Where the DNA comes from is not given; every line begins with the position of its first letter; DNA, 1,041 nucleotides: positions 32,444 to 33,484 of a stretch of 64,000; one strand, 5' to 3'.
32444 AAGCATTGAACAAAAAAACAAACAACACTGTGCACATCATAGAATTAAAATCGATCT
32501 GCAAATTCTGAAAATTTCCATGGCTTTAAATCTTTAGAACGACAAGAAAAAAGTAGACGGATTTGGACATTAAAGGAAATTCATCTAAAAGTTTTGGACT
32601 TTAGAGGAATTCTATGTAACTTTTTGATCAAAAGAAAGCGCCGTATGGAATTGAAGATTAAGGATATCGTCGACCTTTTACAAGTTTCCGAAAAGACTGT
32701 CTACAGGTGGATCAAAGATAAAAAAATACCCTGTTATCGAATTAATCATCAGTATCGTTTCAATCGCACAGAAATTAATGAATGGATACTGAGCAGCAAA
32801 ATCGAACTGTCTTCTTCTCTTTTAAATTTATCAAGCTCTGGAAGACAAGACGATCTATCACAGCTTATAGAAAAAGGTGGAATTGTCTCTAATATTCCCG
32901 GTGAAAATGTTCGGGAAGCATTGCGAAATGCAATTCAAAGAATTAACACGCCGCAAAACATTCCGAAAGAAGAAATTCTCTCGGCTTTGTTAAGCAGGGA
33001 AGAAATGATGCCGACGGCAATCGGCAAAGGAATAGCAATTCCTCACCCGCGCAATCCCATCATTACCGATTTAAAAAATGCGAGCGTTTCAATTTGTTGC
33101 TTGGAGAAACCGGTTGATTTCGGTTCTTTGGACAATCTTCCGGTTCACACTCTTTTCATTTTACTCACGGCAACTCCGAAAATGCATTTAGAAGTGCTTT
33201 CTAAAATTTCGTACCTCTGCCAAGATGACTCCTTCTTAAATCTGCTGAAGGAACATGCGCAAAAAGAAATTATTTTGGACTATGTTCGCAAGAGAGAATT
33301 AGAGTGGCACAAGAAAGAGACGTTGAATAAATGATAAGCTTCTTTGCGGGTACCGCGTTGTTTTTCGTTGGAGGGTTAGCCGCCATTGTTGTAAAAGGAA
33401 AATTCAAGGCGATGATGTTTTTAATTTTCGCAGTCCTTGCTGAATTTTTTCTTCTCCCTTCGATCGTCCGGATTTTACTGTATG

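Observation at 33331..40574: Six-gene hyf-type membrane complex operon that looks like an Ehr (energy-converting hydrogenase-related) complex, not a true hydrogenase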

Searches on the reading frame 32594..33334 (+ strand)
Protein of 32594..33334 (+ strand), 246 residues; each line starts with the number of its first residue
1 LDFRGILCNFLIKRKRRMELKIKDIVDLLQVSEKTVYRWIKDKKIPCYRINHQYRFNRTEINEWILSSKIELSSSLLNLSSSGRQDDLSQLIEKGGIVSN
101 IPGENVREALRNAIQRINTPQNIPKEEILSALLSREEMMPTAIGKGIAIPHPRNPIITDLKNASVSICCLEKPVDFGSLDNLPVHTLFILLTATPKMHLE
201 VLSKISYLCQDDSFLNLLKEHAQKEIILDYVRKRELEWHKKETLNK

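Call 3: search_protein_families(library=pfam, proteins=[window:32594-33334:+], max_evalue=0.01)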
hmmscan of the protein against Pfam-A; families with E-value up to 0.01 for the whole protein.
window:32594-33334:+ (246 aa): 7 families
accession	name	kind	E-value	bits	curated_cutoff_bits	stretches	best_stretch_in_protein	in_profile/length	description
PF00359.27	PTS_EIIA_2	-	5.6e-27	94.9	27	1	91-232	2-142/144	Phosphoenolpyruvate-dependent sugar phosphotransferase system, EIIA 2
PF12728.13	HTH_17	-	5.7e-15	55.7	27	1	20-66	2-48/51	Helix-turn-helix domain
PF13384.12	HTH_23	-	5e-05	23.4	24.6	1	19-42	17-40/50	Homeodomain-like domain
PF13551.12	HTH_29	-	0.0012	19.4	28.1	1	19-42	11-35/64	Winged helix-turn helix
PF13518.12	HTH_28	-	0.0023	18.4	25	1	21-41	14-34/52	Helix-turn-helix domain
PF13022.12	HTH_Tnp_1_2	-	0.0084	16.7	27.9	0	19-52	26-59/122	Helix-turn-helix of insertion element transposase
PF00376.29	MerR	-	0.0089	16.3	28.2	0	21-55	1-36/38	MerR family regulatory protein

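Call 4: search_protein_families(library=ncbifam, proteins=[window:32594-33334:+], max_evalue=0.01)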
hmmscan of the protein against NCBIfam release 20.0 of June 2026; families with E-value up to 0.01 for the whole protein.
window:32594-33334:+ (246 aa): 12 families
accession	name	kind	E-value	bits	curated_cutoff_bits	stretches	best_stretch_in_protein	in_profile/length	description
TIGR00848.1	fruA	subfamily_domain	2.6e-18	66.2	103.5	1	97-216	7-127/129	fructose PTS transporter subunit IIA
TIGR01419.1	nitro_reg_IIA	equivalog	9.4e-17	61.2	138.7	1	88-225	2-138/145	PTS IIA-like nitrogen regulatory protein PtsN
NF047737.1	antiphage_MADS1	equivalog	1.7e-16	60.2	80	1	20-65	4-49/49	methylation-associated defense system helix-turn-helix domain-containing protein MAD1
NF008145.0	PRK10896.1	equivalog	1.6e-15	57.2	221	1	103-220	25-142/161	PTS IIA-like nitrogen regulatory protein PtsN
TIGR01764.1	excise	domain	7.9e-11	42.1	28.8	1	27-65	9-47/49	excisionase family DNA-binding protein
NF011663.0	PRK15083.1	subfamily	2.8e-10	38.9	589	1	93-233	498-636/639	PTS mannitol transporter subunit IICBA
NF007293.0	PRK09765.1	equivalog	5.9e-10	38.3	763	1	90-237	6-155/639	PTS 2-O-a-mannosyl-D-glycerate transporter subunit IIABC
NF007389.0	PRK09913.1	equivalog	7.2e-09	35.7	151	1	97-226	9-138/148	PTS fructose transporter subunit IIA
NF008319.0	PRK11109.1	equivalog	8.2e-07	28.6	302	1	105-228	17-136/376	fused PTS fructose transporter subunit IIA/HPr protein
NF007694.0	PRK10372.1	equivalog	9.6e-05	22.5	187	1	142-232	59-148/154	PTS ascorbate transporter subunit IIA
NF033518.0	transpos_IS607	equivalog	0.00083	18.9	110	1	25-92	3-75/187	IS607 family transposase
NF010351.0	PRK13779.1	equivalog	0.0012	17.8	766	1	104-214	16-122/503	bifunctional PTS system fructose-specific transporter subunit IIA/HPr protein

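Call 51: find_homologous_proteins(query=window:32642-33334:+, max_evalue=0.00001)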
Query window:32642-33334:+ (230 aa): 1090 proteins with E <= 0.00001 among 1591 candidates; the best 120 are listed.
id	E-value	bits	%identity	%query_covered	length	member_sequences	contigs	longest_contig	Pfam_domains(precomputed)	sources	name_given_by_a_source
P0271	5.4e-146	502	100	100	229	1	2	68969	PF12728.14,PF00359.28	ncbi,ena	-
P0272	6.7e-141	485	97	100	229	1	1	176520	PF12728.14,PF00359.28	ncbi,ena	-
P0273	1.5e-140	484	97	100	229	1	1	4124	PF12728.14,PF00359.28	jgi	jgi:PTS system nitrogen regulatory IIA component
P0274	5.4e-140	482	97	100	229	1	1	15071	PF12728.14,PF00359.28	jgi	jgi:PTS system nitrogen regulatory IIA component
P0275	4.2e-129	447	87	100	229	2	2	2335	PF12728.14,PF00359.28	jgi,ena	-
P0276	2.0e-128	444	90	98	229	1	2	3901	PF12728.14,PF00359.28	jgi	jgi:nitrogen PTS system EIIA component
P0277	4.6e-128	443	88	100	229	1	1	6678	PF12728.14,PF00359.28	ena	-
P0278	5.3e-126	436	88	98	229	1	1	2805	PF12728.14,PF00359.28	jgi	jgi:PTS system nitrogen regulatory IIA component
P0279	4.8e-124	430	86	100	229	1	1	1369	PF12728.14,PF00359.28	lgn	-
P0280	8.5e-124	429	86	99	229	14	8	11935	PF12728.14,PF00359.28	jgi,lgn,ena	-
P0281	9.0e-123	426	83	99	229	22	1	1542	PF12728.14,PF00359.28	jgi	-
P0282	1.3e-122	425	84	100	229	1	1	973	PF12728.14,PF00359.28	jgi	jgi:nitrogen PTS system EIIA component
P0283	2.1e-122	425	83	100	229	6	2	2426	PF12728.14,PF00359.28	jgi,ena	-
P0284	6.3e-122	423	83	100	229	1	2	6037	PF12728.14,PF00359.28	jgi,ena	-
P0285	3.8e-121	421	83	100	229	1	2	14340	PF12728.14,PF00359.28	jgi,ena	jgi:PTS system nitrogen regulatory IIA component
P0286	4.0e-121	421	83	100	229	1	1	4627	PF12728.14,PF00359.28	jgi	jgi:nitrogen PTS system EIIA component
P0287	1.3e-120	419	82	100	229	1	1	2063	PF12728.14,PF00359.28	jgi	jgi:PTS system nitrogen regulatory IIA component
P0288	1.9e-120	418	82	100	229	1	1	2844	PF12728.14,PF00359.28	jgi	jgi:nitrogen PTS system EIIA component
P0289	2.5e-120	418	82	99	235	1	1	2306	PF12728.14,PF00359.28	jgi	jgi:PTS system nitrogen regulatory IIA component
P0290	4.6e-120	417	83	99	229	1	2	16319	PF12728.14,PF00359.28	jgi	jgi:nitrogen PTS system EIIA component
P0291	6.0e-120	417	82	99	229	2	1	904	PF12728.14,PF00359.28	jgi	jgi:PTS system nitrogen regulatory IIA component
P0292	6.2e-120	417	81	99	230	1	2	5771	PF12728.14,PF00359.28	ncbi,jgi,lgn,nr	ncbi:MAG: helix-turn-helix domain-containing protein [Ignavibacteriae bacterium]|nr:MAG: helix-turn-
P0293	6.0e-119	413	83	98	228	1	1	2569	PF12728.14,PF00359.28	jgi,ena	-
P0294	1.1e-118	413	83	96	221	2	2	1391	PF12728.14,PF00359.28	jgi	jgi:nitrogen PTS system EIIA component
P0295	2.9e-116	405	80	99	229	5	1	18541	PF12728.14,PF00359.28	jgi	jgi:nitrogen PTS system EIIA component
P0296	1.8e-115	402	79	100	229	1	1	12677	PF12728.14,PF00359.28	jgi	jgi:nitrogen PTS system EIIA component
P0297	1.5e-114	399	81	99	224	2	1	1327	PF12728.14,PF00359.28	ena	-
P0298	1.3e-113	396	77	100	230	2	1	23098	PF12728.14,PF00359.28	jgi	jgi:PTS system nitrogen regulatory IIA component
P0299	1.8e-113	396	77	100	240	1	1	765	PF12728.14,PF00359.28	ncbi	-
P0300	5.0e-112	391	77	100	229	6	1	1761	PF12728.14,PF00359.28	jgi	jgi:nitrogen PTS system EIIA component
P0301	1.7e-110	386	75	99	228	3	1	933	PF12728.14,PF00359.28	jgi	jgi:nitrogen PTS system EIIA component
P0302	3.1e-110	385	76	100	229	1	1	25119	PF12728.14,PF00359.28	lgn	-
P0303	5.7e-109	381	75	100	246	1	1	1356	PF12728.14,PF13384.13,PF00359.28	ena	-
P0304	2.7e-108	379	72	100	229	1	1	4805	PF12728.14,PF00359.28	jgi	jgi:PTS system nitrogen regulatory IIA component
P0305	7.1e-108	377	76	100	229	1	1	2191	PF12728.14,PF00359.28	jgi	-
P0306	9.2e-108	377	74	99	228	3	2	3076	PF12728.14,PF00359.28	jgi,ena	-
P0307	1.0e-107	377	74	99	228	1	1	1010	PF12728.14,PF00359.28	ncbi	-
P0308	1.7e-107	376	75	97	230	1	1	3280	PF12728.14,PF00359.28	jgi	jgi:nitrogen PTS system EIIA component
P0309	1.9e-107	376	73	100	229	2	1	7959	PF12728.14,PF00359.28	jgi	jgi:PTS system nitrogen regulatory IIA component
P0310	2.0e-107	376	76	100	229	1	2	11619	PF12728.14,PF00359.28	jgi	jgi:PTS system nitrogen regulatory IIA component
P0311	8.1e-107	374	74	99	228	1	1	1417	PF12728.14,PF00359.28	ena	-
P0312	1.9e-106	373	73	99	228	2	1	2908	PF12728.14,PF00359.28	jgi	jgi:PTS system nitrogen regulatory IIA component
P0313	3.7e-106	372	74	98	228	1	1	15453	PF12728.14,PF00359.28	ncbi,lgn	-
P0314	4.1e-106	371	74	99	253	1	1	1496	PF12728.14,PF00359.28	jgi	jgi:PTS system nitrogen regulatory IIA component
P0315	1.4e-105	370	73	97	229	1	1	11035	PF12728.14,PF00359.28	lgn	-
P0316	5.2e-105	368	73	97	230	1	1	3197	PF12728.14,PF00359.28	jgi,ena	-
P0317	6.1e-105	368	73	98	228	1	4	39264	PF12728.14,PF00359.28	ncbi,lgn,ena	-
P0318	6.5e-105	368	73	100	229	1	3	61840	PF12728.14,PF00359.28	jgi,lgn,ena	jgi:PTS system nitrogen regulatory IIA component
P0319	1.2e-104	367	71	99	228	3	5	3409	PF12728.14,PF00359.28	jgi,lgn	-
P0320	1.2e-103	363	71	99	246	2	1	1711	PF12728.14,PF00359.28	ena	-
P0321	3.1e-103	362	72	97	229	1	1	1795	PF12728.14,PF00359.28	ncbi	-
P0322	3.6e-103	362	73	100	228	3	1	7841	PF12728.14,PF00359.28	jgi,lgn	jgi:nitrogen PTS system EIIA component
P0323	3.6e-103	362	73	98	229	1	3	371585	PF12728.14,PF00359.28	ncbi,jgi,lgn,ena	jgi:PTS system nitrogen regulatory IIA component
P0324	4.2e-103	362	70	99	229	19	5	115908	PF12728.14,PF00359.28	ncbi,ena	-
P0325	1.6e-102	360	72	99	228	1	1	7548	PF12728.14,PF13384.13,PF00359.28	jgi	jgi:PTS system nitrogen regulatory IIA component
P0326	3.5e-102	359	71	99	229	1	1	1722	PF12728.14,PF00359.28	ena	-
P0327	6.5e-102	358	73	97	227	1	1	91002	PF12728.14,PF00359.28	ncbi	ncbi:MAG: PTS sugar transporter subunit IIA [Ignavibacteriaceae bacterium]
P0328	3.9e-101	355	73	96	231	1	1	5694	PF12728.14,PF00359.28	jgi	jgi:PTS system nitrogen regulatory IIA component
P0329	1.6e-100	353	72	97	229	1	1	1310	PF12728.14,PF00359.28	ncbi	-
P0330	4.4e-99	348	69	98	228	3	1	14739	PF12728.14,PF00359.28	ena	-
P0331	6.4e-99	348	68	98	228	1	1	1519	PF12728.14,PF00359.28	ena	-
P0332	7.4e-99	348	70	98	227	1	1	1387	PF12728.14,PF00359.28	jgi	jgi:PTS system nitrogen regulatory IIA component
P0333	1.3e-97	344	69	98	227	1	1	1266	PF12728.14,PF00359.28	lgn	-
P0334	1.6e-97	343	68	98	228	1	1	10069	PF12728.14,PF00359.28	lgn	-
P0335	1.8e-97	343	70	98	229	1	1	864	PF12728.14,PF00359.28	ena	-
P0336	2.6e-97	343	69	98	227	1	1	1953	PF12728.14,PF00359.28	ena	-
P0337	3.3e-97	342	69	98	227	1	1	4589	PF12728.14,PF00359.28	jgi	jgi:PTS system nitrogen regulatory IIA component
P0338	3.4e-97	342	68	98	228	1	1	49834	PF12728.14,PF00359.28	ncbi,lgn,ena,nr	ncbi:MAG: PTS sugar transporter subunit IIA [Bacteroidetes bacterium]|nr:PTS sugar transporter subun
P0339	3.5e-97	342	68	98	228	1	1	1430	PF12728.14,PF00359.28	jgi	-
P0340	6.3e-97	341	68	100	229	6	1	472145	PF12728.14,PF00359.28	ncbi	-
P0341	7.2e-97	341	69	98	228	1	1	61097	PF12728.14,PF00359.28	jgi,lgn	jgi:nitrogen PTS system EIIA component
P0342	8.3e-97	341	69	98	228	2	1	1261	PF12728.14,PF00359.28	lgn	-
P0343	1.1e-96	341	69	98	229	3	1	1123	PF12728.14,PF00359.28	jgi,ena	-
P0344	2.0e-96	340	68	98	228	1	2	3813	PF12728.14,PF00359.28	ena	-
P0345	3.2e-96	339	67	98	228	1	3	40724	PF12728.14,PF00359.28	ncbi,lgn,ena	-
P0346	5.9e-96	338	68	98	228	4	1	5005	PF12728.14,PF00359.28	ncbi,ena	-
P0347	7.4e-96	338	68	98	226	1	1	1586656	PF12728.14,PF00359.28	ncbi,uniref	ncbi:PTS sugar transporter subunit IIA [Rosettibacter firmus]|uniref:PTS sugar transporter subunit I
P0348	1.1e-95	337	67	98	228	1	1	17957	PF12728.14,PF00359.28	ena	-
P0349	1.3e-95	337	69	98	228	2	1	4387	PF12728.14,PF00359.28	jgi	-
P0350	1.3e-95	337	68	98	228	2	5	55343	PF12728.14,PF00359.28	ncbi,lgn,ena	-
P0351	2.1e-95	336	69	98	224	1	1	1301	PF12728.14,PF00359.28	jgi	-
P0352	3.1e-95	336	66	98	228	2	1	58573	PF12728.14,PF00359.28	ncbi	ncbi:MAG: PTS sugar transporter subunit IIA [bacterium]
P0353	3.3e-95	336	67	98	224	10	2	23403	PF12728.14,PF00359.28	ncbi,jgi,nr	ncbi:MAG: helix-turn-helix domain-containing protein [Ignavibacteriales bacterium]|nr:MAG: helix-tur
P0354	4.3e-95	335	66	98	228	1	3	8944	PF12728.14,PF00359.28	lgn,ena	-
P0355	5.2e-95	335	68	98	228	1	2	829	PF12728.14,PF00359.28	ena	-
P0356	6.8e-95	335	68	97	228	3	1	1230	PF12728.14,PF00359.28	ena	-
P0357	7.8e-95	335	69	96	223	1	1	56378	PF12728.14,PF00359.28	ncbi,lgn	-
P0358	8.0e-95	335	68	98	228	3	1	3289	PF12728.14,PF00359.28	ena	-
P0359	1.0e-94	334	67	100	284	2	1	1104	PF12728.14,PF00359.28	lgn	-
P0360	1.1e-94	334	68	98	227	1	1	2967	PF12728.14,PF00359.28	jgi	-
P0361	1.7e-94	333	66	100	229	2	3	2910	PF12728.14,PF00359.28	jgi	jgi:PTS system nitrogen regulatory IIA component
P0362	2.1e-94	333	67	98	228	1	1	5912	PF12728.14,PF00359.28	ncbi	-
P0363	2.4e-94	333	66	98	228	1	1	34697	PF12728.14,PF00359.28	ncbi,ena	-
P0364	2.7e-94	333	68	98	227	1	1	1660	PF12728.14,PF00359.28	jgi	-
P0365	2.7e-94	333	67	98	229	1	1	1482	PF12728.14,PF00359.28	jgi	jgi:nitrogen PTS system EIIA component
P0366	6.5e-94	332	66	100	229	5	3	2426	PF12728.14,PF00359.28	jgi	jgi:PTS system nitrogen regulatory IIA component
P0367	8.6e-94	331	68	98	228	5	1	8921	PF12728.14,PF00359.28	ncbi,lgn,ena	-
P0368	1.3e-93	331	66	97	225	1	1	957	PF12728.14,PF00359.28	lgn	-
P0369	1.3e-93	331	66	98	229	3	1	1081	PF12728.14,PF00359.28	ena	-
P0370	1.4e-93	330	65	99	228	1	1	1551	PF12728.14,PF00359.28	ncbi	-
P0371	1.9e-93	330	67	96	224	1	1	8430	PF12728.14,PF00359.28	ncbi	-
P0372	2.1e-93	330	64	99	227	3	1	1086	PF12728.14,PF00359.28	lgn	-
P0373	2.4e-93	330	67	98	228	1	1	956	PF12728.14,PF00359.28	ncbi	-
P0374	2.5e-93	330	66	97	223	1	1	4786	PF12728.14,PF00359.28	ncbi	-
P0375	3.3e-93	329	68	98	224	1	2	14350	PF12728.14,PF00359.28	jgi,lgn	jgi:nitrogen PTS system EIIA component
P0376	4.0e-93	329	65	100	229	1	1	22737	PF12728.14,PF00359.28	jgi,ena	-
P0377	4.2e-93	329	66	100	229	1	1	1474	PF12728.14,PF00359.28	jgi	jgi:PTS system nitrogen regulatory IIA component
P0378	4.5e-93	329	69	96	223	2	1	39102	PF12728.14,PF00359.28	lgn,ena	-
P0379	5.0e-93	329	65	99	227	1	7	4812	PF12728.14,PF00359.28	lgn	-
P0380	6.2e-93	328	66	98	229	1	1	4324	PF12728.14,PF00359.28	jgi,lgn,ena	-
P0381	6.7e-93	328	66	98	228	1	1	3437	PF12728.14,PF00359.28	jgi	jgi:nitrogen PTS system EIIA component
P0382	1.4e-92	327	65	97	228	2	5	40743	PF12728.14,PF00359.28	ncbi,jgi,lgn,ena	jgi:PTS system nitrogen regulatory IIA component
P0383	1.4e-92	327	67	97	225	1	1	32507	PF12728.14,PF00359.28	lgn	-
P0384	1.8e-92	327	66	98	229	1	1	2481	PF12728.14,PF00359.28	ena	-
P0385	2.1e-92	327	67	99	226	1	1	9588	PF12728.14,PF00359.28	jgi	jgi:nitrogen PTS system EIIA component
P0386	2.7e-92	326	68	98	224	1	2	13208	PF12728.14,PF00359.28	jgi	jgi:nitrogen PTS system EIIA component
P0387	3.5e-92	326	65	98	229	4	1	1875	PF12728.14,PF00359.28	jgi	jgi:nitrogen PTS system EIIA component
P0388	3.7e-92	326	65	98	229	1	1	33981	PF12728.14,PF00359.28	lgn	-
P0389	3.9e-92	326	64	99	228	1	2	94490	PF12728.14,PF00359.28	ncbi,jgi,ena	-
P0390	4.6e-92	326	65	98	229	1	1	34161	PF12728.14,PF00359.28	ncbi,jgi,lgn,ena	ncbi:MAG: PTS sugar transporter subunit IIA [Candidatus Kapaibacterium sp.]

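Call 52: search_solved_structures(query=window:32642-33334:+, max_evalue=0.01, show_alignments=3)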
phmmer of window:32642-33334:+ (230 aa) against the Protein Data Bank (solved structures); distinct sequences matched with E-value up to 0.01: 20.
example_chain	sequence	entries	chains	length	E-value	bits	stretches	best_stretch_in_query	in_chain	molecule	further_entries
1a6j_A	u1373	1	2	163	5.3e-12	49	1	87-205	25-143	NITROGEN REGULATORY IIA PROTEIN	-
4gqx_A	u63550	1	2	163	2.4e-09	40.3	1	91-198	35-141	PTS IIA-like nitrogen-regulatory protein PtsN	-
2a0j_A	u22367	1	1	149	2.7e-09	40.1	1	105-195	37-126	PTS system, nitrogen regulatory IIA protein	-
3urr_A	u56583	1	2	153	3.1e-09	40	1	102-198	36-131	PTS IIA-like nitrogen-regulatory protein PtsN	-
1a3a_A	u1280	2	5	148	9.4e-07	31.9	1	92-214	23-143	MANNITOL-SPECIFIC EII | PTS SYSTEM, MANNITOL-SPECIFIC IIABC COMPONENT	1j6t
2few_A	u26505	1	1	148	1.2e-05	28.3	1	92-214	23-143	PTS system mannitol-specific EIICBA component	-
9pv5_C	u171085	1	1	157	1.5e-05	28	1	105-211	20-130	10E8-GT10.2 immunogen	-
9bdh_C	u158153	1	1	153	2e-05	27.5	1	108-211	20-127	GT10.2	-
8sx3_C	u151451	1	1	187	2.2e-05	27.4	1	106-211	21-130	10E8-GT10.2 immunogen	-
8u03_C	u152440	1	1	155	2.2e-05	27.4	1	107-211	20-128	10E8-GT10.1 epitope scaffold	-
8tzn_C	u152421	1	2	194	2.7e-05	27.1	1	87-211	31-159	10E8-GT10.2 MPER scaffold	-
8u08_C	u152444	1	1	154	2.9e-05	27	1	109-211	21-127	10E8-GT11 epitope scaffold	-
9bdi_A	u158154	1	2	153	3.8e-05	26.6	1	108-211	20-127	GT10.2 glycan KO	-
1xiz_A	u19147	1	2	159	5.6e-05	26.1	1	111-206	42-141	putative phosphotransferase system mannitol/fructose-specific IIA domain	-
3oxp_A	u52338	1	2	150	0.00022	24.1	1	117-202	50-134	Phosphotransferase enzyme II, A component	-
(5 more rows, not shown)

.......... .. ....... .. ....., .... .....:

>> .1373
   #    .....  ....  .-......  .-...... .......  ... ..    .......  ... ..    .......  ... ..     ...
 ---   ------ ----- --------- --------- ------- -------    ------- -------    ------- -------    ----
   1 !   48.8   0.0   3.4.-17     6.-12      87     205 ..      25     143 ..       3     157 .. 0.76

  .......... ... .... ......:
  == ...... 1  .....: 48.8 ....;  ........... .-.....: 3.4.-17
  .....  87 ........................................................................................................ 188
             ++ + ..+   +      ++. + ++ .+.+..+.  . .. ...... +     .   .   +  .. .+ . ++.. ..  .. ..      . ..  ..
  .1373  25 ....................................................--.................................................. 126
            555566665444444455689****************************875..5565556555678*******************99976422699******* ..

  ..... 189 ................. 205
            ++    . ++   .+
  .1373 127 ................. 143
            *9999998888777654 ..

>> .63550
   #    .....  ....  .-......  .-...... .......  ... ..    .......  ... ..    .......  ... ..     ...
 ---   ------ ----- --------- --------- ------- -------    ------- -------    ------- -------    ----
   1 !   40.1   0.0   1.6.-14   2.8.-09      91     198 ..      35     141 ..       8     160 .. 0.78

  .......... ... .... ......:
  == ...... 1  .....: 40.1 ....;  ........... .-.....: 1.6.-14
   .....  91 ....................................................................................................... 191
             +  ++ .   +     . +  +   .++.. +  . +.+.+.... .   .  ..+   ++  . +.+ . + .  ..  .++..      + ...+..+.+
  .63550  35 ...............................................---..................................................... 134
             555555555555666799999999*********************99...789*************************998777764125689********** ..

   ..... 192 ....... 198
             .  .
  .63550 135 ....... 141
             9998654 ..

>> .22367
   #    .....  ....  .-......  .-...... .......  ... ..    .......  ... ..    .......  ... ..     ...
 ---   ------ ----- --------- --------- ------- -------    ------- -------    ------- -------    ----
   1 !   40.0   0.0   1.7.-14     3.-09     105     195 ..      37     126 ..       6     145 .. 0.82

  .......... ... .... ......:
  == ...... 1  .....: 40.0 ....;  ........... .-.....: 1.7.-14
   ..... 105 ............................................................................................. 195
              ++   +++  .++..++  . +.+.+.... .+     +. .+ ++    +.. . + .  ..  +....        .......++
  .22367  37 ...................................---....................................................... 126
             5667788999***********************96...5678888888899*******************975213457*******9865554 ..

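Call 54: find_encoding_contigs(protein=P0271, flank=10000, max_places=3)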
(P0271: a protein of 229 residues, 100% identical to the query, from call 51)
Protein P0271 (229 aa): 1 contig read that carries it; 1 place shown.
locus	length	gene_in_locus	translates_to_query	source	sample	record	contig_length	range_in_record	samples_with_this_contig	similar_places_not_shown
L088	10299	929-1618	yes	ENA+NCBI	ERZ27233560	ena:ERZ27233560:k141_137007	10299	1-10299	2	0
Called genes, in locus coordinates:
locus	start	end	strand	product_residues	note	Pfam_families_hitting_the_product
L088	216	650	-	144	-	PF08327:AHSA1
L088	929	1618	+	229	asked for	PF12728:HTH_17, PF00359:PTS_EIIA_2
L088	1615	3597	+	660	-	PF00662:Proton_antipo_N (weak), PF00361:Proton_antipo_M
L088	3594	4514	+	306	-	PF00146:NADHdh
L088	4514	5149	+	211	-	-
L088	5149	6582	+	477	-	PF00361:Proton_antipo_M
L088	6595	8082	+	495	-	PF00329:Complex1_30kDa (weak), PF00346:Complex1_49kDa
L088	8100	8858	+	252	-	PF01058:Oxidored_q6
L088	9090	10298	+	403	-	?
